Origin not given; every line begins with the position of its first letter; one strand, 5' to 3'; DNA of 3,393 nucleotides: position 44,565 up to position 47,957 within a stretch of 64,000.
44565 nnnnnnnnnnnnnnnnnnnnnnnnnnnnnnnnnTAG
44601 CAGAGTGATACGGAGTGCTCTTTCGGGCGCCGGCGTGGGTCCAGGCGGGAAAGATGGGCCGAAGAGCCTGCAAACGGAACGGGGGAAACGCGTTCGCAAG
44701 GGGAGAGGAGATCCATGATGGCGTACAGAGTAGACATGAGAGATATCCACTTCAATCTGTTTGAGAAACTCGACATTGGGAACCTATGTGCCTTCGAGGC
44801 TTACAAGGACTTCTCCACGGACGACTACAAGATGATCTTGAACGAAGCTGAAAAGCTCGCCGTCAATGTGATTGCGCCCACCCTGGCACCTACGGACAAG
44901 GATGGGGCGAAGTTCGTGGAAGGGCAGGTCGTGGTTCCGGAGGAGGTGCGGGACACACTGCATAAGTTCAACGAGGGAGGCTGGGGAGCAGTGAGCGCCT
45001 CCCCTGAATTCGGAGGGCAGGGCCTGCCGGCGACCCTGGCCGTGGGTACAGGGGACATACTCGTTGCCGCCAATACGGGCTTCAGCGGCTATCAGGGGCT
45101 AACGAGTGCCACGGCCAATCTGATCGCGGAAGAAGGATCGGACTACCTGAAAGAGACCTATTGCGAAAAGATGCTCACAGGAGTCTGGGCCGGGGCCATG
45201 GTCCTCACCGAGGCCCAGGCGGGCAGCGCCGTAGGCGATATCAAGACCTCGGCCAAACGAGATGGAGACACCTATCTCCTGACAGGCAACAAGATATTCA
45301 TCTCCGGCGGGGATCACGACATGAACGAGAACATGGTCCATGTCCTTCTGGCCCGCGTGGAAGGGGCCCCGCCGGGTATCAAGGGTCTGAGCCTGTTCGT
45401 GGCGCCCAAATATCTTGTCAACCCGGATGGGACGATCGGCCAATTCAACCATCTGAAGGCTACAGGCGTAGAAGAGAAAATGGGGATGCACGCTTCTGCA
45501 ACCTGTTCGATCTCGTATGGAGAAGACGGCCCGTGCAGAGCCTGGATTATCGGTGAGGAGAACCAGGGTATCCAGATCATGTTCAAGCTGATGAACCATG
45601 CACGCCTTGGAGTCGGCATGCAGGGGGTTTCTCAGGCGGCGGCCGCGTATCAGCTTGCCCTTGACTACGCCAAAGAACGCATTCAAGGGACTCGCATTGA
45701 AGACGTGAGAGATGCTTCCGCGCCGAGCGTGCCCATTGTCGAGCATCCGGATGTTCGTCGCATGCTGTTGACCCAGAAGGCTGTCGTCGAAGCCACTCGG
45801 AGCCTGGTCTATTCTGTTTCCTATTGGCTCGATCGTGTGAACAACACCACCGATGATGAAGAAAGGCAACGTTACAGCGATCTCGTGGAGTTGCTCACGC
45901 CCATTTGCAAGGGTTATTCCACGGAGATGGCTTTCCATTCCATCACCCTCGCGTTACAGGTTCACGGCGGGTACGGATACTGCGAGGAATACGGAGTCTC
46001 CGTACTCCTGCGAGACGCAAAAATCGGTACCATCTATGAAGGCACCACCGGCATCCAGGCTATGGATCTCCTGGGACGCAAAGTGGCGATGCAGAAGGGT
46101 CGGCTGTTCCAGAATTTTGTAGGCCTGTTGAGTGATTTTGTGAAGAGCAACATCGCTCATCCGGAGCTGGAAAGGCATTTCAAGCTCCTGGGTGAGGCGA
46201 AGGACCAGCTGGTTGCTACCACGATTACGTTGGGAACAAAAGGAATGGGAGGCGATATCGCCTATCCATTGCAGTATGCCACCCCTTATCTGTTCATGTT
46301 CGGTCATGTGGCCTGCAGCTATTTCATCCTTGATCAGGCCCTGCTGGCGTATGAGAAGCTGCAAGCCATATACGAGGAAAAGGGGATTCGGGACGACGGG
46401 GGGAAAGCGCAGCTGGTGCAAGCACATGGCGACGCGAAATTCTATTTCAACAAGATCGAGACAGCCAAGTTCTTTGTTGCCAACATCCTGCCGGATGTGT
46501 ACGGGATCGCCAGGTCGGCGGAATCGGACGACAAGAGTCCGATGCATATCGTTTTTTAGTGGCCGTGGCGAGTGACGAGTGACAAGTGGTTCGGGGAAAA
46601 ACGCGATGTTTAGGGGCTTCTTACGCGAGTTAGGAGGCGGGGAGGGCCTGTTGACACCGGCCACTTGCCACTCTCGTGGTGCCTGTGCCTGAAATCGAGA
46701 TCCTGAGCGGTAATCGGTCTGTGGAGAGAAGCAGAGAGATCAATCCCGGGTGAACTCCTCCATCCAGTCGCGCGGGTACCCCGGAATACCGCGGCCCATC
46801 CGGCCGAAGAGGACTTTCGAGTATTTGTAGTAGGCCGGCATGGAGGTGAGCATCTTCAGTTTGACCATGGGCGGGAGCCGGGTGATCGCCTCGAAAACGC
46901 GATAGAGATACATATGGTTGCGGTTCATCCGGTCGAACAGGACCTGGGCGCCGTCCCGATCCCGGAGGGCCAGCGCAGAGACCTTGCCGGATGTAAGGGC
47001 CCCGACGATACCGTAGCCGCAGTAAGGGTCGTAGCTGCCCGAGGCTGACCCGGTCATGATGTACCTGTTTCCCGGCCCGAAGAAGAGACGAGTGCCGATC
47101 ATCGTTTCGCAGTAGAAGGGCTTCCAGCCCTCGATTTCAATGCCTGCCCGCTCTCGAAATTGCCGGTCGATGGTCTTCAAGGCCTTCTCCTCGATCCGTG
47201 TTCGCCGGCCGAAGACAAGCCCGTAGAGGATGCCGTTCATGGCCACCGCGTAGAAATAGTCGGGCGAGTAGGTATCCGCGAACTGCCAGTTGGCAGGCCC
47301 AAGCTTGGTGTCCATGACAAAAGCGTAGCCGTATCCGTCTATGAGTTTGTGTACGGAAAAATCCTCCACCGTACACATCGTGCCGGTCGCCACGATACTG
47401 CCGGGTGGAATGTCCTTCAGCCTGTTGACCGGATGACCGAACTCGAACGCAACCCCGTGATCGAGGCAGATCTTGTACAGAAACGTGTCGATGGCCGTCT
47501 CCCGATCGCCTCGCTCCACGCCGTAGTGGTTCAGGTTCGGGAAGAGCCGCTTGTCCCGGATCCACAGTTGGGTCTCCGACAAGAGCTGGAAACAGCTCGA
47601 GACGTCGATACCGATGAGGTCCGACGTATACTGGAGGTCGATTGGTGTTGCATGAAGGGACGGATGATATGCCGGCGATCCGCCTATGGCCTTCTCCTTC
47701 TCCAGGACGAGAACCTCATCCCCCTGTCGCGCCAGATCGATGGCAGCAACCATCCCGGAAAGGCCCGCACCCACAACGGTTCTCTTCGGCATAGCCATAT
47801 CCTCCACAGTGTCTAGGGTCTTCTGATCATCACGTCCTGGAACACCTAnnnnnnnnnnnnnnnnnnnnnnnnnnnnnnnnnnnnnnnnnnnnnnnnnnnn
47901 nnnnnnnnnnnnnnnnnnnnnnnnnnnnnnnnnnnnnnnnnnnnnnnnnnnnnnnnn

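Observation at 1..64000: Synthesis: candidate undescribed anaerobic pathway island for a lipophilic unsaturated or polycyclic compound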

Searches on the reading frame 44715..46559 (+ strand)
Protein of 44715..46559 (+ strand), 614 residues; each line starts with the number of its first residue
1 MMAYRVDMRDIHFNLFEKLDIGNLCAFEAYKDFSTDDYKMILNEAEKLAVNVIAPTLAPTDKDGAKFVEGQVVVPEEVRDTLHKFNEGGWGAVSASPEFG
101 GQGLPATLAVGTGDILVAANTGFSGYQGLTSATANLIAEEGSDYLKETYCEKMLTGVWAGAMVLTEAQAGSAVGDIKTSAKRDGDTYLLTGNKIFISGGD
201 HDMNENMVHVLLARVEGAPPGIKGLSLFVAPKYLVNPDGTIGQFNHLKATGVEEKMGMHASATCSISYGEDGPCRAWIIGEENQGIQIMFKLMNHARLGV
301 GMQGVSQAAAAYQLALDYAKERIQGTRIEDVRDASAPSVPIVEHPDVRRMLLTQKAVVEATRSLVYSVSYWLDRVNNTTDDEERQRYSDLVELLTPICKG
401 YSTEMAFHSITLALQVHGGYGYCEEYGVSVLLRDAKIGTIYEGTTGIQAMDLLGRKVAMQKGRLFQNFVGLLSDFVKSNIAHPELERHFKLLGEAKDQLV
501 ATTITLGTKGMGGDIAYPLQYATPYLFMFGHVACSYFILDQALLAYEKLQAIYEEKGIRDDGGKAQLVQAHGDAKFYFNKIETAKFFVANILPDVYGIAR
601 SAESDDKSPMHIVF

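Call 9: search_protein_families(library=pfam, proteins=[window:44715-46559:+])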
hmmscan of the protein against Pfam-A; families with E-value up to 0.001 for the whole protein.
window:44715-46559:+ (614 aa): 6 families
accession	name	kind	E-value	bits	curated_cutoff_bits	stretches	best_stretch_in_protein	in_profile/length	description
PF00441.29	Acyl-CoA_dh_1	-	1.9e-25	90.2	22.4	1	283-452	1-145/150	Acyl-CoA dehydrogenase, C-terminal domain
PF12806.12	Acyl-CoA_dh_C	-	2.4e-24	86.3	30.3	1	472-611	5-122/124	Acetyl-CoA dehydrogenase C-terminal like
PF02770.24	Acyl-CoA_dh_M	-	2.5e-09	37.6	33.3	1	161-267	1-93/97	Acyl-CoA dehydrogenase, middle domain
PF22924.1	ACOX_C_alpha1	-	1.5e-08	35.1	27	1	293-445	4-157/169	Acyl-CoA oxidase, C-alpha1 domain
PF02771.21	Acyl-CoA_dh_N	-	3.7e-08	34.2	22.9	1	35-156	1-112/113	Acyl-CoA dehydrogenase, N-terminal domain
PF08028.16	Acyl-CoA_dh_2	-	2.8e-06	28.1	22.7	1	299-444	2-132/134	Acyl-CoA dehydrogenase, C-terminal domain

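Call 27: search_protein_families(library=ncbifam, proteins=[window:44715-46559:+], max_evalue=0.00001)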
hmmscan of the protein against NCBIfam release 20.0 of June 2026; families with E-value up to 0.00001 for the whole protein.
window:44715-46559:+ (614 aa): 13 families
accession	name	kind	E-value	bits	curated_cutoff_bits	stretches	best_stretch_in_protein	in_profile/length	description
NF042972.1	AcrlCoAredClosAcrC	equivalog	2e-47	161.7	640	1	35-449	6-369/378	acryloyl-CoA reductase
NF043006.1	CyhCrbnylCoADH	equivalog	3e-30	105.5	650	1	35-457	5-375/380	cyclohexane-1-carbonyl-CoA dehydrogenase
NF058590.1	AcCoDHFadEBacil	equivalog_domain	5e-29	101.3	600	1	35-451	22-405/586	acyl-CoA dehydrogenase FadE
NF045552.1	GlutCoADH_Des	equivalog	4e-28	98.7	470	1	36-455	7-382/387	glutaryl-CoA dehydrogenase Acd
NF042439.1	SulpropCoADesulf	equivalog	1.5e-24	86.5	600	1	133-451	82-365/379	3-sulfinopropanoyl-CoA desulfinase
NF008594.0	PRK11561.1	equivalog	7.9e-23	80.6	545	1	161-460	181-442/540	isovaleryl-CoA dehydrogenase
NF053553.1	prodigi_MBC_PigA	equivalog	1.2e-17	64.1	500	1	134-457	97-379/381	prodigiosin MBC biosynthesis dehydrogenase PigA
NF008997.0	PRK12341.1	equivalog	1.3e-17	64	537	1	137-448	96-368/382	acyl-CoA dehydrogenase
TIGR03207.1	cyc_hxne_CoA_dh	equivalog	4.3e-17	61.9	575.35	1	37-449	4-364/372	cyclohexanecarboxyl-CoA dehydrogenase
NF045652.1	ProlPCPDhRedW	equivalog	8.8e-16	57.7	650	1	78-357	33-301/376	L-prolyl-[peptidyl-carrier protein] dehydrogenase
NF002885.1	PRK03354.1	equivalog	3.1e-12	46.2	540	1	140-457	99-373/378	crotonobetainyl-CoA dehydrogenase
NF052270.1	Staph_DH_FadE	equivalog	4.9e-12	45.3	600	1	126-200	109-181/400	acyl-CoA dehydrogenase FadE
TIGR04022.1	sulfur_SfnB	equivalog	5.4e-06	25.5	430.9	0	54-198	14-153/391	SfnB family sulfur acquisition oxidoreductase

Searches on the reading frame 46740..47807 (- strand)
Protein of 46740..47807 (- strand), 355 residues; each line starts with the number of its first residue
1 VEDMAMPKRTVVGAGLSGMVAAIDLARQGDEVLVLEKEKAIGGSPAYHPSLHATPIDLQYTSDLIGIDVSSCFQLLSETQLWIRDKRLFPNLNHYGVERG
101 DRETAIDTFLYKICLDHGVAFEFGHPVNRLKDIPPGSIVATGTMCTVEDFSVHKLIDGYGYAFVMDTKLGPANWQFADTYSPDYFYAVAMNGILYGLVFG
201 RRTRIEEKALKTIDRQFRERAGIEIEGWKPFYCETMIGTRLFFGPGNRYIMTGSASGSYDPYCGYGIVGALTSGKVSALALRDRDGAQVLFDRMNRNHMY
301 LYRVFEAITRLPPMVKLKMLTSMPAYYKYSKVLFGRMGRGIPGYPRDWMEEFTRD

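Call 10: search_protein_families(library=pfam, proteins=[window:46740-47807:-])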
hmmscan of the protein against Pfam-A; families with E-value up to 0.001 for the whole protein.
window:46740-47807:- (355 aa): 8 families
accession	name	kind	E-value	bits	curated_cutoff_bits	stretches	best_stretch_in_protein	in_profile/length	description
PF13450.12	NAD_binding_8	-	2.4e-09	37.8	21.9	1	11-44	1-34/68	NAD(P)-binding Rossmann-like domain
PF01266.30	DAO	-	2.5e-07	31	27.9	1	11-44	4-38/353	FAD dependent oxidoreductase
PF00890.30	FAD_binding_2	-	2.5e-07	30.7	20.4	1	11-47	4-40/414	FAD binding domain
PF12831.13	FAD_oxidored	-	1.4e-06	28.3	27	1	11-44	4-37/416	FAD dependent oxidoreductase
PF03486.20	HI0933_like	-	4.4e-05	23.5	50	1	10-42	4-36/244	HI0933-like protein Rossmann domain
PF01134.28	GIDA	-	0.00013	21.6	22.1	0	10-41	3-35/391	Glucose inhibited division protein A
PF01593.30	Amino_oxidase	-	0.00026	20.8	19.8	1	16-43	1-28/443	Flavin containing amine oxidoreductase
PF07992.20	Pyr_redox_2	-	0.00059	19.8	26.1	0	11-55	5-50/291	Pyridine nucleotide-disulphide oxidoreductase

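Call 27: search_protein_families(library=ncbifam, proteins=[window:46740-47807:-], max_evalue=0.00001)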
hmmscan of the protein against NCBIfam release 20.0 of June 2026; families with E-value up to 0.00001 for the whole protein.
window:46740-47807:- (355 aa): 9 families
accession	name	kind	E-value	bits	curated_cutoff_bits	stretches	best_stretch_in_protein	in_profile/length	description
TIGR02023.1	BchP-ChlP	subfamily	8.2e-08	31.6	343.3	0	10-41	4-39/388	geranylgeranyl diphosphate reductase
NF053717.1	VnlPnlRedVprA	equivalog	2.2e-07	30.1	600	1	11-62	11-62/481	vinyl phenol reductase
TIGR02032.1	GG-red-SF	subfamily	3.4e-07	30.3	158.8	0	11-42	5-36/297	geranylgeranyl reductase family protein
NF045637.1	carotdesatCrtDProt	equivalog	8.1e-07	27.9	580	1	11-45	3-37/485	1-hydroxycarotenoid 3,4-desaturase CrtD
NF005560.0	PRK07233.1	equivalog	1.3e-06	27.6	252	1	10-46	4-40/435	hypothetical protein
NF007542.0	PRK10157.1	subfamily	2.1e-06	26.7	610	0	10-43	9-42/428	FAD-dependent oxidoreductase FixC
NF058655.1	CrtID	equivalog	3.2e-06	26.2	640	0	10-44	2-36/478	bifunctional phytoene desaturase/3,4-desaturase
TIGR02734.1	crtI_fam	subfamily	4.8e-06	25.5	238.1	1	10-43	2-35/504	phytoene desaturase family protein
NF009478.0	PRK12844.1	equivalog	9e-06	24.3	789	0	11-47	13-49/559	3-ketosteroid-delta-1-dehydrogenase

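Call 70: search_protein_families(library=pfam, proteins=[window:46740-47807:-], max_evalue=1)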
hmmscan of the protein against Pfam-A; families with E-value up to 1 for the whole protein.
window:46740-47807:- (355 aa): 13 families
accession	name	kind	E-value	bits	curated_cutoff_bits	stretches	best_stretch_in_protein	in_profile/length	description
PF13450.12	NAD_binding_8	-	2.4e-09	37.8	21.9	1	11-44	1-34/68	NAD(P)-binding Rossmann-like domain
PF01266.30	DAO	-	2.5e-07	31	27.9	1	11-44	4-38/353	FAD dependent oxidoreductase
PF00890.30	FAD_binding_2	-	2.5e-07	30.7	20.4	1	11-47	4-40/414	FAD binding domain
PF12831.13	FAD_oxidored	-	1.4e-06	28.3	27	1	11-44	4-37/416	FAD dependent oxidoreductase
PF03486.20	HI0933_like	-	4.4e-05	23.5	50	1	10-42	4-36/244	HI0933-like protein Rossmann domain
PF01134.28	GIDA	-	0.00013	21.6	22.1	1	10-41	3-35/391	Glucose inhibited division protein A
PF01593.30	Amino_oxidase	-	0.00026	20.8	19.8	1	16-43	1-28/443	Flavin containing amine oxidoreductase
PF07992.20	Pyr_redox_2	-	0.00059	19.8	26.1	1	11-55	5-50/291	Pyridine nucleotide-disulphide oxidoreductase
PF00070.33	Pyr_redox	-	0.0032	18.4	22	1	10-42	3-35/82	Pyridine nucleotide-disulphide oxidoreductase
PF01946.23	Thi4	-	0.0033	17.1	26.2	1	10-44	21-56/235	Thi4 family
PF01494.25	FAD_binding_3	-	0.0034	17.1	22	1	11-39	6-34/349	FAD binding domain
PF13738.12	Pyr_redox_3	-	0.0049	16.6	30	1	4-56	162-213/305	Pyridine nucleotide-disulphide oxidoreductase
PF23497.1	YmiD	-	0.07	13.6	27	0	243-254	17-28/42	YmiD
